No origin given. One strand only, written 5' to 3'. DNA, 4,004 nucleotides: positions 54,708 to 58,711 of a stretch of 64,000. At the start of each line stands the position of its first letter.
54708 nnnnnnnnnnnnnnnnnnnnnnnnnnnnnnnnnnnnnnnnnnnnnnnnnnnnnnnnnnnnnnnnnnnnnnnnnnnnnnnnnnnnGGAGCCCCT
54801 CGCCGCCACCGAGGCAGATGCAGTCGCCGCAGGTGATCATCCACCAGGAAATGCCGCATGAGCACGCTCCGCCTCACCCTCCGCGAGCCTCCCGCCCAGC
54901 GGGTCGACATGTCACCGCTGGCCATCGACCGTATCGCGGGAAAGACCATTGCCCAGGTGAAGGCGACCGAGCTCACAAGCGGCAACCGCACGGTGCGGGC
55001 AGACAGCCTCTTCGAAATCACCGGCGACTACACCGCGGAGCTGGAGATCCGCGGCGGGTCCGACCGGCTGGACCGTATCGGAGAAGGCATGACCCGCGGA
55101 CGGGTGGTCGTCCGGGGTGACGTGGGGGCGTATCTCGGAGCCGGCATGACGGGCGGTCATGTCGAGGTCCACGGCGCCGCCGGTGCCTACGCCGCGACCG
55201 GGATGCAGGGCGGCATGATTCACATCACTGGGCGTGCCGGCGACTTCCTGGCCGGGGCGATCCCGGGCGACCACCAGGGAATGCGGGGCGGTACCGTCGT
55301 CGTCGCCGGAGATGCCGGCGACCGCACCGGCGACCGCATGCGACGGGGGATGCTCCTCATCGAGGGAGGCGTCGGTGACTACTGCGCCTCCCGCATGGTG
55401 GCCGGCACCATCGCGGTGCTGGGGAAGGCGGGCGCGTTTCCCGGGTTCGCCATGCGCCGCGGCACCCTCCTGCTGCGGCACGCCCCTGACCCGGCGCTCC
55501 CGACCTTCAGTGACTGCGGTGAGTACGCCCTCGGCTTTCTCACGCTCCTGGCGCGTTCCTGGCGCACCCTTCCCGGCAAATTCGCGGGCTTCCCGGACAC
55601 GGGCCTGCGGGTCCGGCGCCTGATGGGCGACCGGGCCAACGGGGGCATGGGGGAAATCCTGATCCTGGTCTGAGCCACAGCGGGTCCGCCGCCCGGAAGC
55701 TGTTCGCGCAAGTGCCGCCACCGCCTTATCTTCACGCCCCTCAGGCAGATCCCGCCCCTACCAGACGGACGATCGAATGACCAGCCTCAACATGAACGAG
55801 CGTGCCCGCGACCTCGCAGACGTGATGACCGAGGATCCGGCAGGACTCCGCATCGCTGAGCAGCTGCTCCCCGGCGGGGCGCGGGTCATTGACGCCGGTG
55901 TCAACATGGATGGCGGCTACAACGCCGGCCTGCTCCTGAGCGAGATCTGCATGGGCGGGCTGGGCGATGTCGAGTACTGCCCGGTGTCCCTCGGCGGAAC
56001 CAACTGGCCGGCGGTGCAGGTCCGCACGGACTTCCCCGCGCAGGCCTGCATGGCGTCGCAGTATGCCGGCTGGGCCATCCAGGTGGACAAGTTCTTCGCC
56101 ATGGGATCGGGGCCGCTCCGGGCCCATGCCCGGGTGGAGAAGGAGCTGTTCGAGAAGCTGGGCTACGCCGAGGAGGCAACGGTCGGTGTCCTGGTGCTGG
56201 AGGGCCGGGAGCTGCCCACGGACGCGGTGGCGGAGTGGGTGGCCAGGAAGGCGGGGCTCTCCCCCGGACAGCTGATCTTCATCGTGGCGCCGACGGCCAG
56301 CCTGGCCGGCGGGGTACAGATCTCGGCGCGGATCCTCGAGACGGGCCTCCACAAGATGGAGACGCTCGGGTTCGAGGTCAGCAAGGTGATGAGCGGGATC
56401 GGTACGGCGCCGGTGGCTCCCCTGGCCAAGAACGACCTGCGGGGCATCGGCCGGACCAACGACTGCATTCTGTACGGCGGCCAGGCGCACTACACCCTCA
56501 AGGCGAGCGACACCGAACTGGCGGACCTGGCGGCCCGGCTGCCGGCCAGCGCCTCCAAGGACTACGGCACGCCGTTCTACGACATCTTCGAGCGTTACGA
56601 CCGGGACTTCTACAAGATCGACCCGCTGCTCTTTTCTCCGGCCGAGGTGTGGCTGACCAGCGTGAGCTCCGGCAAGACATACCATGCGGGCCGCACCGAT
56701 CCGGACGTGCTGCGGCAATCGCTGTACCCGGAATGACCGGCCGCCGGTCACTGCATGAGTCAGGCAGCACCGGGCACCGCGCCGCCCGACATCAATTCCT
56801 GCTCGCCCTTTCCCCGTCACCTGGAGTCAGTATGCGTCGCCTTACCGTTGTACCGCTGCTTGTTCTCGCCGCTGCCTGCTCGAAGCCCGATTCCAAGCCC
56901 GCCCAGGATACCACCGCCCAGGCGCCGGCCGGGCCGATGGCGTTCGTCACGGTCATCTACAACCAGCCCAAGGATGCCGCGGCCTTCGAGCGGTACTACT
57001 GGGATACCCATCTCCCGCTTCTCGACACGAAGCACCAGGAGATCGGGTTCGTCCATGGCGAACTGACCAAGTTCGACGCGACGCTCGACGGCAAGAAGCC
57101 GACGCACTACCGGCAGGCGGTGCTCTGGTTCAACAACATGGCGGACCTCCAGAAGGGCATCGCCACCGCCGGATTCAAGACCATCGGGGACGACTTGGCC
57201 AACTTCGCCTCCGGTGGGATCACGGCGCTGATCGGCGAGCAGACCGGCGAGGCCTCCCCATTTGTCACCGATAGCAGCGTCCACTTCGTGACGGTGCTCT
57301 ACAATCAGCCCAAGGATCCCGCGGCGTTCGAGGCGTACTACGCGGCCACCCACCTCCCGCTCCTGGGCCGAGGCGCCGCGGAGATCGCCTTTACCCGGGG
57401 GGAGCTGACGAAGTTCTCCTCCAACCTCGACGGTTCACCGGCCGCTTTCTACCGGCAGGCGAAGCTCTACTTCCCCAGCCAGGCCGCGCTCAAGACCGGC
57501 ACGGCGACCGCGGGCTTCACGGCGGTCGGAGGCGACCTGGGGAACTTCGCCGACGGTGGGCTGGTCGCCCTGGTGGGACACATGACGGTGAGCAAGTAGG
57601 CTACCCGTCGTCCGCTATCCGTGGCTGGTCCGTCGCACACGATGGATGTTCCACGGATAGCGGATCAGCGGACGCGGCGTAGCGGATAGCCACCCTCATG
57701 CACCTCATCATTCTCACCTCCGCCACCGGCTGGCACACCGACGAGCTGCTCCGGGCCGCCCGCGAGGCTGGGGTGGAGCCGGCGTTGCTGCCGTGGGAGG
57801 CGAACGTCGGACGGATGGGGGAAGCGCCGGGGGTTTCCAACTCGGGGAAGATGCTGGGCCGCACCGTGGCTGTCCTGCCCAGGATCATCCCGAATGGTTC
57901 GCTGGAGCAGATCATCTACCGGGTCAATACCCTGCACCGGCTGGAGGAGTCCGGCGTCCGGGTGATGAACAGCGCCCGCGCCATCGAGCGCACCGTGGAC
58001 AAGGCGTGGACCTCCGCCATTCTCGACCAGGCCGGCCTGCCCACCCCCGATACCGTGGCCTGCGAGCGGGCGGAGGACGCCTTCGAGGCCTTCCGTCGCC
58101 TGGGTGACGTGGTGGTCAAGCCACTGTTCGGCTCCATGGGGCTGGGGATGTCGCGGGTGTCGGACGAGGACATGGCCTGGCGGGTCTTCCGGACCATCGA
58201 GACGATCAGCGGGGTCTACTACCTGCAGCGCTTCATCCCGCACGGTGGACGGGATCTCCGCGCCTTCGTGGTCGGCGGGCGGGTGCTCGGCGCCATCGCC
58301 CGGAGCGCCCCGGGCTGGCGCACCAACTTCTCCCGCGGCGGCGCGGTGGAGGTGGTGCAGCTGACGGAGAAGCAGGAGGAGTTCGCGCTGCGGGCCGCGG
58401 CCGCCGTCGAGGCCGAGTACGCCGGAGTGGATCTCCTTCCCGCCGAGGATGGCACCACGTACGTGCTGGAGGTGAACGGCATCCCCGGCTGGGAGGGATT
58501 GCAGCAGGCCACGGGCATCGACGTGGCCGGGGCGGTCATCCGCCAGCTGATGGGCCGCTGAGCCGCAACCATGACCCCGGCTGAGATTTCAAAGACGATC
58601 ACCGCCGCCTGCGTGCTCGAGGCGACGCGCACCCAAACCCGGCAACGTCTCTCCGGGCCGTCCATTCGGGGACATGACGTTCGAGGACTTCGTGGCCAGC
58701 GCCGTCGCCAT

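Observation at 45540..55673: Two tandem paralogous formyl-methanofuran enzyme sets: an Fhc-type set (B subunit without Cys) followed by an Fwd-type set (FwdD + Cys-His B subunit), each with its own Ftr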

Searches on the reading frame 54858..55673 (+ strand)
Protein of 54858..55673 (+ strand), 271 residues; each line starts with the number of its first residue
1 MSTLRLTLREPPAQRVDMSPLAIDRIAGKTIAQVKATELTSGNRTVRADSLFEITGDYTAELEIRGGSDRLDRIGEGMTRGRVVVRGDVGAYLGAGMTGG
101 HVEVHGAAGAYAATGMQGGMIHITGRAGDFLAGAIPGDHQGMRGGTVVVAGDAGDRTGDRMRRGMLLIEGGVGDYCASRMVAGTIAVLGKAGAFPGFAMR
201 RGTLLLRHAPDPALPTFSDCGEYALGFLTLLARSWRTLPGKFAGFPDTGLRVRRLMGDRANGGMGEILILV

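Call 5: search_protein_families(library=pfam, proteins=[window:54858-55673:+], max_evalue=0.01)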
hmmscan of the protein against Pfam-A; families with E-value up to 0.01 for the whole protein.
window:54858-55673:+ (271 aa): 1 family
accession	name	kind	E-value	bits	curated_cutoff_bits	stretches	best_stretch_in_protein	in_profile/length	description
PF01493.24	GXGXG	-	2.1e-15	57.2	32.5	2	102-206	54-162/190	GXGXG motif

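Call 45: search_solved_structures(query=window:54858-55673:+, max_evalue=0.001)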
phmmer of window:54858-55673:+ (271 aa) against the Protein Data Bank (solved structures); distinct sequences matched with E-value up to 0.001: 7.
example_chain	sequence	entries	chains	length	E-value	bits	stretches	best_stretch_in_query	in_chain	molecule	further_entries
6s6y_C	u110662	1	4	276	4.9e-46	160.6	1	4-269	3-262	Formylmethanofuran dehydrogenase subunit C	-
5t5i_C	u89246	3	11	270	7.3e-34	120.7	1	1-217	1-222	Tungsten-containing formylmethanofuran dehydrogenase 2 subunit C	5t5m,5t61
9sw6_K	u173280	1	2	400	1.9e-31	112.7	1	23-223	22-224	Molybdenum-containing formylmethanofuran dehydrogenase 1 subunit C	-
8rja_C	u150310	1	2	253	3.5e-30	108.6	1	1-219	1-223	formylmethanofuran dehydrogenase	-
9sfi_R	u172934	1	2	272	1.8e-29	106.2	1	3-171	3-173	Tungsten-containing formylmethanofuran dehydrogenase 2 subunit C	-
7bkb_I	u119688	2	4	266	8.5e-22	81.1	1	1-203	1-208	Formylmethanofuran dehydrogenase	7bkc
1llw_A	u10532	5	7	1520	5.2e-05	26.1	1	86-203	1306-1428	Ferredoxin-dependent glutamate synthase | FERREDOXIN-DEPENDENT GLUTAMATE SYNTHASE 2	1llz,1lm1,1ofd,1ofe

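Call 52: search_protein_families(library=ncbifam, proteins=[window:54858-55673:+], max_evalue=0.001)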
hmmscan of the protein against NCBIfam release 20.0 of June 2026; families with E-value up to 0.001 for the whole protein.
window:54858-55673:+ (271 aa): 3 families
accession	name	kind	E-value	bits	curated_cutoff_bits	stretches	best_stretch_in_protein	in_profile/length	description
TIGR03122.1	one_C_dehyd_C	equivalog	1.9e-75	253.5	130.65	1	4-269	1-260/260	formylmethanofuran dehydrogenase subunit C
NF042910.1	FMH_DH_FwdC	exception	3.4e-41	141.1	340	1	4-218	2-219/271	tungsten-dependent formylmethanofuran dehydrogenase subunit FwdC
NF008730.0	PRK11750.1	equivalog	1.5e-06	25.8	1047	1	101-201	1291-1395/1490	glutamate synthase large subunit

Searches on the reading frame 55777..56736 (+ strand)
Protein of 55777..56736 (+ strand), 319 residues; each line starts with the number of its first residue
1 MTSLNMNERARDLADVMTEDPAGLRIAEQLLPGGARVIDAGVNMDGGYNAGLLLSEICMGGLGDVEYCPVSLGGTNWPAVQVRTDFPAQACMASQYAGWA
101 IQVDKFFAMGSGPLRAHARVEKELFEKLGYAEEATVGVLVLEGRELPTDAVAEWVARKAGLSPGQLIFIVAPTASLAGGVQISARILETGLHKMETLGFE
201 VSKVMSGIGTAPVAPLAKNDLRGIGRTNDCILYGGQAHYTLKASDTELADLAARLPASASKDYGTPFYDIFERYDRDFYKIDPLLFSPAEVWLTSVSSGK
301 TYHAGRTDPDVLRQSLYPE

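Call 5: search_protein_families(library=pfam, proteins=[window:55777-56736:+], max_evalue=0.01)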
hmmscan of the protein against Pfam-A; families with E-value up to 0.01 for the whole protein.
window:55777-56736:+ (319 aa): 1 family
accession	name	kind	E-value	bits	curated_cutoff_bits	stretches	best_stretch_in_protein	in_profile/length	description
PF02289.21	MCH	-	6.1e-123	410.4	25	1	6-315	2-310/311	Cyclohydrolase (MCH)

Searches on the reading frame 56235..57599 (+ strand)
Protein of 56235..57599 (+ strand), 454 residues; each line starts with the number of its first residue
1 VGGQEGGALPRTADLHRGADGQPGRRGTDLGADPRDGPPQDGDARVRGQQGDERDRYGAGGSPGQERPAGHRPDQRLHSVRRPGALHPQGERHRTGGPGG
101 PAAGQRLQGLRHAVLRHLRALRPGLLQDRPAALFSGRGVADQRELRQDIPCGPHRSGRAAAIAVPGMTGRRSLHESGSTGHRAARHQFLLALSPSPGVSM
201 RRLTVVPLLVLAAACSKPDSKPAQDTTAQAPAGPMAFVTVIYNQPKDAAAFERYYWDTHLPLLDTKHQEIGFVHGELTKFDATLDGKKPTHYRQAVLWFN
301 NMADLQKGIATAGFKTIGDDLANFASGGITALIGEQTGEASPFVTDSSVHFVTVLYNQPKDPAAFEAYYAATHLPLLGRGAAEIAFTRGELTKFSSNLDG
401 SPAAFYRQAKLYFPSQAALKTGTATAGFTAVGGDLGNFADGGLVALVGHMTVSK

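Call 5: search_protein_families(library=pfam, proteins=[window:56235-57599:+], max_evalue=0.01)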
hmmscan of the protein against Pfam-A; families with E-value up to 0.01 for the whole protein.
window:56235-57599:+ (454 aa): 1 family
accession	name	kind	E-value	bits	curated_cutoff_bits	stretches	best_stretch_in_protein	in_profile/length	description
PF07110.17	EthD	-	3.1e-14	54.3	22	2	358-441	2-95/96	EthD domain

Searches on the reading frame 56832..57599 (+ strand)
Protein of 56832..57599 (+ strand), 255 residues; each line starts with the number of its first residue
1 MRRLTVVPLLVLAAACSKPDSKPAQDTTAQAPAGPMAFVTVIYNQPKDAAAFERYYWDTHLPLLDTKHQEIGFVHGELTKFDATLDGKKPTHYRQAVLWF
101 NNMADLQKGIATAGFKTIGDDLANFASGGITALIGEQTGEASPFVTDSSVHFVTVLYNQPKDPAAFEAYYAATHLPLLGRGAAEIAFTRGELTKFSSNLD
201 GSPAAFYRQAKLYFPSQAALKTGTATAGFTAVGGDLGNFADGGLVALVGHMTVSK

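Call 52: search_protein_families(library=ncbifam, proteins=[window:56832-57599:+], max_evalue=0.001)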
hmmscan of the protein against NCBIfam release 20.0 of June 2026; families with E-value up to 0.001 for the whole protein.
window:56832-57599:+ (255 aa): 1 family
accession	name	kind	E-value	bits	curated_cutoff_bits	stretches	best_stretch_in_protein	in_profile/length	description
TIGR02118.1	TIGR02118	subfamily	3.3e-36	124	30.5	2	36-137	1-100/103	EthD family reductase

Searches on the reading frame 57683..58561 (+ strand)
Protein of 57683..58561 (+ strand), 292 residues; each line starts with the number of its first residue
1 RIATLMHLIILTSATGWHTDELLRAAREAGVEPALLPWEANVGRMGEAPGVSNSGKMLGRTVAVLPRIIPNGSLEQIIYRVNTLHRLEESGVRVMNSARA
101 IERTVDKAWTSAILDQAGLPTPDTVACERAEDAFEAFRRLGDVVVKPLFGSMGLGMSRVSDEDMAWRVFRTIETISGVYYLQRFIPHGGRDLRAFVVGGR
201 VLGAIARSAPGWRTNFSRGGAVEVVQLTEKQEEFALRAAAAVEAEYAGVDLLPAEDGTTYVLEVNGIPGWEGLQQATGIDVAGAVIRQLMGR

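Call 25: search_protein_families(library=pfam, proteins=[window:57683-58561:+], max_evalue=0.001)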
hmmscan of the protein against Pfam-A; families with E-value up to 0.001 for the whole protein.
window:57683-58561:+ (292 aa): 6 families
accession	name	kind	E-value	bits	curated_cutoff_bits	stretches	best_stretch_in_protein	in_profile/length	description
PF08443.16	RimK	-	6.2e-31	107.9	21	1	105-288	2-187/188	RimK-like ATP-grasp domain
PF02955.21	GSH-S_ATP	-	8.7e-11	42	23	1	121-244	12-141/175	Prokaryotic glutathione synthetase, ATP-grasp domain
PF14397.11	ATPgrasp_ST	-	3.3e-07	30.3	31.4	0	93-162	8-83/278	Sugar-transfer associated ATP-grasp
PF18030.7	Rimk_N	-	9.3e-07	29.5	26.4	1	6-101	1-94/94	RimK PreATP-grasp domain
PF14398.11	ATPgrasp_YheCD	-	3.2e-06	27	26.8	0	223-279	178-238/255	YheC/D like ATP-grasp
PF02655.19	ATP-grasp_3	-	6.3e-06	26.8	23.2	1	106-265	3-154/160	ATP-grasp domain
